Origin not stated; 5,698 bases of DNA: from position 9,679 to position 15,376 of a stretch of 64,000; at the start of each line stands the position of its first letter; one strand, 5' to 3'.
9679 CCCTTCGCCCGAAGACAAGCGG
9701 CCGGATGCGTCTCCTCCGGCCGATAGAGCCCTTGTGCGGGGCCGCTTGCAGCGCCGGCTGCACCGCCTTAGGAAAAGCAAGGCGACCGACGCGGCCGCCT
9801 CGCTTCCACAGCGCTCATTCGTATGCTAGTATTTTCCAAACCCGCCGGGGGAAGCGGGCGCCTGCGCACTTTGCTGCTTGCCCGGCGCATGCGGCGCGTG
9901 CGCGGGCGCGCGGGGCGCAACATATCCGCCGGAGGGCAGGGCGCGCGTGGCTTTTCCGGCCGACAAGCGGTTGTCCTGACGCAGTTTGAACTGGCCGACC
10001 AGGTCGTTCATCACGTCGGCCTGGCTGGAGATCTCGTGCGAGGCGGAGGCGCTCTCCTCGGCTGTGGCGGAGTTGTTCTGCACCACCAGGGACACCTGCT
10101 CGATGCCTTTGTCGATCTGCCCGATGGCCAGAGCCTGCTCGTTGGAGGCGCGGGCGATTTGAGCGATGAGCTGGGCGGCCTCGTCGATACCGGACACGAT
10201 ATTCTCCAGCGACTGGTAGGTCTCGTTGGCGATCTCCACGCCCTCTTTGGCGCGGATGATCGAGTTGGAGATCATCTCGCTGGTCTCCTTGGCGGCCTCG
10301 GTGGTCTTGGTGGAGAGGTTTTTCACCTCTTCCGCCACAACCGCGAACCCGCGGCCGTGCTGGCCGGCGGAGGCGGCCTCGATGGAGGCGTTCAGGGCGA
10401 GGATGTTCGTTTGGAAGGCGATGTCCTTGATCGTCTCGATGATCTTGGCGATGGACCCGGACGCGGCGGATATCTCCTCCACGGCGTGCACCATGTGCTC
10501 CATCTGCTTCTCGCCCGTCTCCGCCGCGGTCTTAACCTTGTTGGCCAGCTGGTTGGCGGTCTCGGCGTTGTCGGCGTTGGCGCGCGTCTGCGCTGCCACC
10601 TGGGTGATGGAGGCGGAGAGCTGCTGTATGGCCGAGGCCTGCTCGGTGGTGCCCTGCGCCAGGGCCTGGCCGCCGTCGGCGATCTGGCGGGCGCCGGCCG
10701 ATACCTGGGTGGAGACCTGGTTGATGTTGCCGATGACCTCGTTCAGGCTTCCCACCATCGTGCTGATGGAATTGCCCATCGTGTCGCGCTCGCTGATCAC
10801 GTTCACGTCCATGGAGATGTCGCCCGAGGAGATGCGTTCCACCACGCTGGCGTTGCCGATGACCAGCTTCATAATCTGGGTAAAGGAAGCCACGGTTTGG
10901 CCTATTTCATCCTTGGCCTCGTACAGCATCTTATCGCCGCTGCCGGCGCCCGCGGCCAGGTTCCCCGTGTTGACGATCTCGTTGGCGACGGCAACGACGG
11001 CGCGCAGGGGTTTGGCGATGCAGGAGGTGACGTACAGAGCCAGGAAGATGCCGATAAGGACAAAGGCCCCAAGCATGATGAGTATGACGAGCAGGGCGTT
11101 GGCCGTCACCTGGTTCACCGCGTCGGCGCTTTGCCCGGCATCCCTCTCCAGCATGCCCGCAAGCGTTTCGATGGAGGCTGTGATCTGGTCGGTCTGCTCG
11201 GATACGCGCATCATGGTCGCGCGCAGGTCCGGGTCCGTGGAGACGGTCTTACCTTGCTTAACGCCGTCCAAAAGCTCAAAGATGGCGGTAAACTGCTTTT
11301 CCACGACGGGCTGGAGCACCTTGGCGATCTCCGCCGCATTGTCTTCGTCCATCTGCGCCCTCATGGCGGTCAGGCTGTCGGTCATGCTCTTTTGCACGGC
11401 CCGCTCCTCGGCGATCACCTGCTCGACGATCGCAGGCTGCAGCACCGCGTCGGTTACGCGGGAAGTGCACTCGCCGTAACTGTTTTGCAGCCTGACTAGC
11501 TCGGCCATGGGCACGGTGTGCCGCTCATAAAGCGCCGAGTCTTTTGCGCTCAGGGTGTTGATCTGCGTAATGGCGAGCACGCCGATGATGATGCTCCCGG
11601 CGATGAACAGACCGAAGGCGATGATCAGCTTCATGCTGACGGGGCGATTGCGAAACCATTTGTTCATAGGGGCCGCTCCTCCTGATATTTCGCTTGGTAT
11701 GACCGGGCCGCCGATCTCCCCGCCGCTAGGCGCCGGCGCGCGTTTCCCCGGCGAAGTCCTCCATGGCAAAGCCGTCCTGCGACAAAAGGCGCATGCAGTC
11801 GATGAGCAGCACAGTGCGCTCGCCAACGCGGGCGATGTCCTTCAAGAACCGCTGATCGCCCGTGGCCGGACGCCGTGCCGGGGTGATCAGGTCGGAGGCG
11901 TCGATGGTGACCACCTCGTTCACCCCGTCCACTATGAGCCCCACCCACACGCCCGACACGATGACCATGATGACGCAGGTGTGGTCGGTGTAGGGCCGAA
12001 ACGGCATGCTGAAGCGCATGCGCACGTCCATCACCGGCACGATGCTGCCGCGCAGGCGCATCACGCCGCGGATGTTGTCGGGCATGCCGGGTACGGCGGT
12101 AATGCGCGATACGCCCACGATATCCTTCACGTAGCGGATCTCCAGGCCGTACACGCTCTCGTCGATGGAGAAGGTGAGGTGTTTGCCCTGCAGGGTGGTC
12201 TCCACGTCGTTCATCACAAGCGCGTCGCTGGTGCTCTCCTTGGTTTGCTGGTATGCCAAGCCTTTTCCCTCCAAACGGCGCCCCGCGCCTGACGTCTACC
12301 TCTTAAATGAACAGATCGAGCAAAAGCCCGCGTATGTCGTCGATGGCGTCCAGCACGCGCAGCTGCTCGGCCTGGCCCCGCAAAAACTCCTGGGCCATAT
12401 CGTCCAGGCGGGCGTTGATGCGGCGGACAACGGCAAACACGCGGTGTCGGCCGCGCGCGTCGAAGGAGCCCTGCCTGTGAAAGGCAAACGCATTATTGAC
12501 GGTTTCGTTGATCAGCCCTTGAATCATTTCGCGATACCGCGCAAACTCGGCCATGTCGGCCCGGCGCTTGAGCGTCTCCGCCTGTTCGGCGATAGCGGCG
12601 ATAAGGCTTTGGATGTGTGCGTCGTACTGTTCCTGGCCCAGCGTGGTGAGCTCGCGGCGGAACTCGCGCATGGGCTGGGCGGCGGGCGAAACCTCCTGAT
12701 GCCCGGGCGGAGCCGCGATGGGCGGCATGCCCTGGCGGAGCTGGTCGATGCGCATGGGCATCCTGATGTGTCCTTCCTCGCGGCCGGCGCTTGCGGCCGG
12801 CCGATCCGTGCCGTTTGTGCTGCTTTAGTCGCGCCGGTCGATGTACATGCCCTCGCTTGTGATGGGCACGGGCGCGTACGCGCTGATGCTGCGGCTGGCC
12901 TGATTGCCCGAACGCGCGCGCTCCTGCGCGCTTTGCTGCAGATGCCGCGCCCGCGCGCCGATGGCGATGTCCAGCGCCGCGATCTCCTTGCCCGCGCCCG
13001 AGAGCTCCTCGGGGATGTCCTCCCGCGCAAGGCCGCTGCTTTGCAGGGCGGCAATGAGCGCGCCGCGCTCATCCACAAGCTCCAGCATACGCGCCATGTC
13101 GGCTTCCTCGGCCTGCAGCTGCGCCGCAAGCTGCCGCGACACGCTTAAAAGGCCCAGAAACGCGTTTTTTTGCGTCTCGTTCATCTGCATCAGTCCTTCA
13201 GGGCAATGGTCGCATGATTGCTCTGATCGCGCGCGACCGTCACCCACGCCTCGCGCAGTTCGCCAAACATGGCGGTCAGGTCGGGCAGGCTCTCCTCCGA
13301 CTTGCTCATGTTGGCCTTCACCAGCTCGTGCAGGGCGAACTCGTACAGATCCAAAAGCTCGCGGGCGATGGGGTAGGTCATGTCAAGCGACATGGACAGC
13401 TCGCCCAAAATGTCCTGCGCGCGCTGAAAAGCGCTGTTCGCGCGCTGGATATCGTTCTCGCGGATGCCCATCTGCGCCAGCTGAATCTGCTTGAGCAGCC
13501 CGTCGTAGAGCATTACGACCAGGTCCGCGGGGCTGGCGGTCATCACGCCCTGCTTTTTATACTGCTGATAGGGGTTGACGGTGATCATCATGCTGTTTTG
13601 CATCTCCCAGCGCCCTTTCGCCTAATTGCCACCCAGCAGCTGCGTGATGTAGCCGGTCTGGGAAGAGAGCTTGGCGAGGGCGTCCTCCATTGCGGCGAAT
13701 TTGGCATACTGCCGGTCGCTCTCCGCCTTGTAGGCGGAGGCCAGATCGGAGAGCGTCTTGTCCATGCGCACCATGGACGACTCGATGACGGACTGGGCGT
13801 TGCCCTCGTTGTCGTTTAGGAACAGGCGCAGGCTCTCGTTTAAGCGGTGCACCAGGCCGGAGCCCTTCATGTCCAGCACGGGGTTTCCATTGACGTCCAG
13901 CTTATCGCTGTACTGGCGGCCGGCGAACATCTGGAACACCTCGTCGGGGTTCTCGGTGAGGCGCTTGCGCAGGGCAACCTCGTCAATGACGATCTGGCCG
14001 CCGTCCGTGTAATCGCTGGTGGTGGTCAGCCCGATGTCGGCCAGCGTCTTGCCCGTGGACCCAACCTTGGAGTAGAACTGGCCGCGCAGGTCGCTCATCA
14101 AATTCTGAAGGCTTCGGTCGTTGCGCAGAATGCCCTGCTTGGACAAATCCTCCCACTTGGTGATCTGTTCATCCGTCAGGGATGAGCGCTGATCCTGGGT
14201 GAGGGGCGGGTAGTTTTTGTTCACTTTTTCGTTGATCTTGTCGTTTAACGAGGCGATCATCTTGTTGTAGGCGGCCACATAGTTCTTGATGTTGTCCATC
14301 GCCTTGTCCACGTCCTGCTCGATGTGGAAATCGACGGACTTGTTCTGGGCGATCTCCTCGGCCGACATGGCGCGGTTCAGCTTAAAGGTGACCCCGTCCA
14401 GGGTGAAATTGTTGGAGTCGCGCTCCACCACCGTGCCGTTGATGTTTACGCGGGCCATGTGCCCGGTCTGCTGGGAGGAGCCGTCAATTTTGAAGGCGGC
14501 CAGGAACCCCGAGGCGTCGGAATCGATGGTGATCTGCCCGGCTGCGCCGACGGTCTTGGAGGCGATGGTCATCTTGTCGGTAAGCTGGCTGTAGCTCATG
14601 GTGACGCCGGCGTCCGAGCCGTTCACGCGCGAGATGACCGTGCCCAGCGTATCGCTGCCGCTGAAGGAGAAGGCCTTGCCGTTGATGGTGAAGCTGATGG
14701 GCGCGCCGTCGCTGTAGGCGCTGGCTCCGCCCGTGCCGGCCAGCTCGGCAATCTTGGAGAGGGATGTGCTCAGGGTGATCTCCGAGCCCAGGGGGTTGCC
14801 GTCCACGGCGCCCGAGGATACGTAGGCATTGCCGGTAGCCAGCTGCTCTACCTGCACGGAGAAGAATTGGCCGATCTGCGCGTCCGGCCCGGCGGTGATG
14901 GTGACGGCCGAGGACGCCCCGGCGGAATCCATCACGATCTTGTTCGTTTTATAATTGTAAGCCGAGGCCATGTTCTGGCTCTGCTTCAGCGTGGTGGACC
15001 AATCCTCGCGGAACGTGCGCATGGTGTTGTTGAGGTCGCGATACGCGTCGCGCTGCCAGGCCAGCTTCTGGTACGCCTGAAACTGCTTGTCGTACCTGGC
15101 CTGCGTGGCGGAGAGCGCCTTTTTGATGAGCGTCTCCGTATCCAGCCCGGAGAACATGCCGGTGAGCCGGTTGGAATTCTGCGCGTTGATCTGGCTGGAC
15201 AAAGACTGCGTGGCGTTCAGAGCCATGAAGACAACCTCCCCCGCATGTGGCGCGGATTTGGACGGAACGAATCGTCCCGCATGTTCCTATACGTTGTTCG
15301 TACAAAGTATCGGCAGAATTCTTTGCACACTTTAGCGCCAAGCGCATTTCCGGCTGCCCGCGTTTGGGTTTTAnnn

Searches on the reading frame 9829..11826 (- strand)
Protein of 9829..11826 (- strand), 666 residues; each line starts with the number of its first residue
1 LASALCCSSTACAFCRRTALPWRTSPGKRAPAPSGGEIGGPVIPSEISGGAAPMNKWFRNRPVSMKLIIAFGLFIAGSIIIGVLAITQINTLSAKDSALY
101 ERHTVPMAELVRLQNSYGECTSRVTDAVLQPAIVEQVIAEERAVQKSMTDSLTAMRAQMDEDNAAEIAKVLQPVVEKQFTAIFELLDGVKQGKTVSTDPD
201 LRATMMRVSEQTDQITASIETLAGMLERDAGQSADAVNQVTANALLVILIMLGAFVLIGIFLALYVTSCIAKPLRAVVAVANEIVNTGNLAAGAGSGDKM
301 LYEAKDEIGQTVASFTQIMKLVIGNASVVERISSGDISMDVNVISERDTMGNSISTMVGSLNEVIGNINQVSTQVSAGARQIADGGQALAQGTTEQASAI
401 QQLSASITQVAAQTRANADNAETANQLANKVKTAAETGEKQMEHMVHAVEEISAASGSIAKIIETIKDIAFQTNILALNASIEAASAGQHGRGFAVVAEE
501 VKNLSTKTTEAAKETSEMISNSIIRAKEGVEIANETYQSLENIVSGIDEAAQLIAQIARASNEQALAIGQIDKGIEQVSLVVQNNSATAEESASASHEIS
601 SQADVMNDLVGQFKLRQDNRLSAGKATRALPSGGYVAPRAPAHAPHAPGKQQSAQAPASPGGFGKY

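Call 72: search_protein_families(library=pfam, proteins=[window:9829-11826:-], max_evalue=0.0001)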
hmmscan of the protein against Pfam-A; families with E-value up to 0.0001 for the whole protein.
window:9829-11826:- (666 aa): 2 families
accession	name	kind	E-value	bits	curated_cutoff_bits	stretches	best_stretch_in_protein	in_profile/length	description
PF00015.26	MCPsignal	-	3.2e-41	141.5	34.6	1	426-581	2-171/172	Methyl-accepting chemotaxis protein (MCP) signalling domain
PF12729.13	4HB_MCP_1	-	5.2e-10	39.6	27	1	63-235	4-175/181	Four helix bundle sensory module for signal transduction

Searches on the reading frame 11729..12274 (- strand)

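Call 72: search_protein_families(library=pfam, proteins=[window:11729-12274:-], max_evalue=0.0001)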
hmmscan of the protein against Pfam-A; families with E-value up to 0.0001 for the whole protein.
window:11729-12274:- (182 aa): 1 family
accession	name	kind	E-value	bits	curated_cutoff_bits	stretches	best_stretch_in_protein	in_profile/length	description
PF01584.24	CheW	-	2.1e-32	112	23.5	1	32-166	2-136/138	CheW-like domain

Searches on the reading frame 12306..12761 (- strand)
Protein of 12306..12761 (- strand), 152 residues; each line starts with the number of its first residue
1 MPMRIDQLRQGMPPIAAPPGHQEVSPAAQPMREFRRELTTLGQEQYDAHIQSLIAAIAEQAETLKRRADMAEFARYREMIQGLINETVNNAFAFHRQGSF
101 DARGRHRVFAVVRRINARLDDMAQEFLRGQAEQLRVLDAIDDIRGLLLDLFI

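Call 72: search_protein_families(library=pfam, proteins=[window:12306-12761:-], max_evalue=0.0001)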
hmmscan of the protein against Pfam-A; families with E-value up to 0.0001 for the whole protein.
window:12306-12761:- (152 aa): 1 family
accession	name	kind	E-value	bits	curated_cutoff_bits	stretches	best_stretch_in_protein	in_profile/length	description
PF03885.18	DUF327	-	8.9e-33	113.7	25.8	1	24-151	16-143/143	Protein of unknown function (DUF327)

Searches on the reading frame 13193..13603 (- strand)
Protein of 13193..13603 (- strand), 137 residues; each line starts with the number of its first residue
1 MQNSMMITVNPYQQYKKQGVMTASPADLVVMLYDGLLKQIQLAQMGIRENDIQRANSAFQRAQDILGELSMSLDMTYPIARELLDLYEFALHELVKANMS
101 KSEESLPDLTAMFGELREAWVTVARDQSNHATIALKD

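Call 4: search_protein_families(library=pfam, proteins=[window:13193-13603:-], max_evalue=1)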
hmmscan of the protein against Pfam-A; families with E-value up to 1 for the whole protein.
window:13193-13603:- (137 aa): 2 families
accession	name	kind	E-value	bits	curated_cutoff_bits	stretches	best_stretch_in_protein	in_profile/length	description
PF02561.19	FliS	-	1.1e-34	119.6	26.7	1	12-123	1-114/115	Flagellar protein FliS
PF21940.1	Pfc11_Rna14-15-ID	-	0.085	13.3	27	1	12-68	30-85/111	Pfc11 Rna14/15 interacting domain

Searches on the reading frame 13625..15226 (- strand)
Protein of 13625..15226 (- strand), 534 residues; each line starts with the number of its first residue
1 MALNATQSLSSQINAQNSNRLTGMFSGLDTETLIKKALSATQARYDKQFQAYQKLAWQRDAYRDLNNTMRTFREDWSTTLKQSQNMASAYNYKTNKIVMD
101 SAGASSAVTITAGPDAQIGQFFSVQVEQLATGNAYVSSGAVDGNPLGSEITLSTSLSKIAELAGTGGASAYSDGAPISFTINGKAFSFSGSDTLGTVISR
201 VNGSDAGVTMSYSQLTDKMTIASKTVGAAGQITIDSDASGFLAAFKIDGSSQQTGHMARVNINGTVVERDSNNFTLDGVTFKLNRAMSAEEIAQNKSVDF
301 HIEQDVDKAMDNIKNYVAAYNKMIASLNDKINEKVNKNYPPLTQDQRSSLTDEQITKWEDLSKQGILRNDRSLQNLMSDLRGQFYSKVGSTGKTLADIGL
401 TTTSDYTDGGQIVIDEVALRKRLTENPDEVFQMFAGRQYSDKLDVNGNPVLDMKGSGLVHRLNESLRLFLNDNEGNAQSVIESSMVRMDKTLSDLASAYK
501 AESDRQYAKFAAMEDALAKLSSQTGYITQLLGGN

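Call 4: search_protein_families(library=pfam, proteins=[window:13625-15226:-], max_evalue=1)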
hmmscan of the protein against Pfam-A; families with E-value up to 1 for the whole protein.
window:13625-15226:- (534 aa): 6 families
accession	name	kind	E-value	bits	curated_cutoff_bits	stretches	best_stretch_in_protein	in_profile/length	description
PF07195.17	FliD_C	-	8.7e-40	137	25.4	1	258-521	4-235/236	Flagellar hook-associated protein 2 C-terminus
PF02465.23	FliD_N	-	9.9e-15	55.4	24.8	1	26-132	1-96/97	Flagellar hook-associated protein 2 N-terminus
PF06746.16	DUF1216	-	0.032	14.7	21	1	275-361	26-108/134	Protein of unknown function (DUF1216)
PF22610.1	CovS-like_HAMP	-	0.058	13.7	27.4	0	438-452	25-40/57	Histidine kinase, HAMP domain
PF24211.1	DUF7432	-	0.5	11.1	27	1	31-65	70-100/120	Family of unknown function (DUF7432)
PF09361.15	Phasin_2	-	0.56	10.9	24.9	1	31-107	26-94/100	Phasin protein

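Call 41: list_cluster_members(proteins=[P0001, window:13625-15226:-, P0038])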
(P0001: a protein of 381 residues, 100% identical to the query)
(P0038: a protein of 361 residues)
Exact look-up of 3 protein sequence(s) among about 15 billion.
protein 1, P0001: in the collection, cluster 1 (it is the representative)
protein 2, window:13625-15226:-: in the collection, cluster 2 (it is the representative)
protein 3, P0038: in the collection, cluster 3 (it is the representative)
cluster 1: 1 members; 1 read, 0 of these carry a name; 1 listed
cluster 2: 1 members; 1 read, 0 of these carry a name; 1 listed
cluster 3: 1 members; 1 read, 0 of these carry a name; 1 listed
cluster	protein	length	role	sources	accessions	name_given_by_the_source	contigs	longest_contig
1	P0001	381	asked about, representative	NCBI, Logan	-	-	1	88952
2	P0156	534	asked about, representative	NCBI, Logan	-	-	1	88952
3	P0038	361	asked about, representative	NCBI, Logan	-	-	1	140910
